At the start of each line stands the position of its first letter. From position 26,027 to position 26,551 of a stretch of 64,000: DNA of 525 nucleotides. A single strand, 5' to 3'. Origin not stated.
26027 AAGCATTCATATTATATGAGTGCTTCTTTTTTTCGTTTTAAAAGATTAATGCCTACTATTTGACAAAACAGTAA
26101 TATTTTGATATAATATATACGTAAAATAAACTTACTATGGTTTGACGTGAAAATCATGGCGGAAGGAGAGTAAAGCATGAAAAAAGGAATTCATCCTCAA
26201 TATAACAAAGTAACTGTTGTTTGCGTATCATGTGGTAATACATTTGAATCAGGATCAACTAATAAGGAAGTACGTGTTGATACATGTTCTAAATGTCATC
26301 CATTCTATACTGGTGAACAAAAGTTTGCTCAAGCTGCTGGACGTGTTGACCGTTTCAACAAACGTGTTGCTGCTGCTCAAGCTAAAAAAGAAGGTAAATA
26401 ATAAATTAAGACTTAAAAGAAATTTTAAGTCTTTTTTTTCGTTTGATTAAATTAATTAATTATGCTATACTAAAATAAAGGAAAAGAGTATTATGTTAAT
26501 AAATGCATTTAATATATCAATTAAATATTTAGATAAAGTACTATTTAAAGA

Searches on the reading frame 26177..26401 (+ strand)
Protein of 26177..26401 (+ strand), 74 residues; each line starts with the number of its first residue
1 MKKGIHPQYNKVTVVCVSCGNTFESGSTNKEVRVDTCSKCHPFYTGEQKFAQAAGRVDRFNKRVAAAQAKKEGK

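Call 91: find_encoding_contigs(protein=window:26177-26401:+, flank=10000, max_places=6)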
Protein window:26177-26401:+ (74 aa): 23 contigs read that carry it; 6 places shown.
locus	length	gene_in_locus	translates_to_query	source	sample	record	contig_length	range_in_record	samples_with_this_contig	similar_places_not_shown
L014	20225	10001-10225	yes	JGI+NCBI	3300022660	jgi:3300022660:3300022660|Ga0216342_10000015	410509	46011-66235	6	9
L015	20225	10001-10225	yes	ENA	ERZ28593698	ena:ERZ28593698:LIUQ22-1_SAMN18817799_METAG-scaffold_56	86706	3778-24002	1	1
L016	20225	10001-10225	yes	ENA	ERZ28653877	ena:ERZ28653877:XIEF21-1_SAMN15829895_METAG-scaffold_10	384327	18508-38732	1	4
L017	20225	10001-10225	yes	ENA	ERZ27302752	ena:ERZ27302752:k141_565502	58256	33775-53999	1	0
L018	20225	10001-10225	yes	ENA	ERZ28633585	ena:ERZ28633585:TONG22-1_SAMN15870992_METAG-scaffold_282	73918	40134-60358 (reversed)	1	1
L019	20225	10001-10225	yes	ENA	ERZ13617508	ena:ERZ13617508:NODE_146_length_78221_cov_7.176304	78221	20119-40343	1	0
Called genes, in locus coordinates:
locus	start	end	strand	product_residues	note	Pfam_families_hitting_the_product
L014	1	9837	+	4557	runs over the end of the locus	-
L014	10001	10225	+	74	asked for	PF01197:Ribosomal_L31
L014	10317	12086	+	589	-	PF00005:ABC_tran, PF02463:SMC_N (faint), PF13555:AAA_29 (faint), PF13304:AAA_21 (faint), PF12848:ABC_tran_Xtn, PF00005:ABC_tran, PF16326:ABC_tran_CTD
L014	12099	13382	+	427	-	PF02127:Peptidase_M18, PF05343:Peptidase_M42 (weak)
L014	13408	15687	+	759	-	PF20578:aBig_2, PF01510:Amidase_2 (weak)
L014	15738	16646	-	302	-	PF08843:AbiEii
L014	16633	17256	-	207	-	PF19570:DUF6088 (weak)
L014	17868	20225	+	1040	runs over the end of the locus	PF01823:MACPF, PF09479:Flg_new (faint), PF18998:Flg_new_2, PF07581:Glug (faint)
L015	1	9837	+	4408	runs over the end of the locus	-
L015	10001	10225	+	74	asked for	PF01197:Ribosomal_L31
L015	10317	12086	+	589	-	PF00005:ABC_tran, PF02463:SMC_N (faint), PF13555:AAA_29 (faint), PF13304:AAA_21 (faint), PF12848:ABC_tran_Xtn, PF00005:ABC_tran, PF16326:ABC_tran_CTD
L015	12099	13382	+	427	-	PF02127:Peptidase_M18, PF05343:Peptidase_M42 (weak)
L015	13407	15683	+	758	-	PF20578:aBig_2, PF01510:Amidase_2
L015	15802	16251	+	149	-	PF04073:tRNA_edit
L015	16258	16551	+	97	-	PF07876:Dabb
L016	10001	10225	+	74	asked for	PF01197:Ribosomal_L31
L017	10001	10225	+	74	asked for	PF01197:Ribosomal_L31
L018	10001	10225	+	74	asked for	PF01197:Ribosomal_L31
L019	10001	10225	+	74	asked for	PF01197:Ribosomal_L31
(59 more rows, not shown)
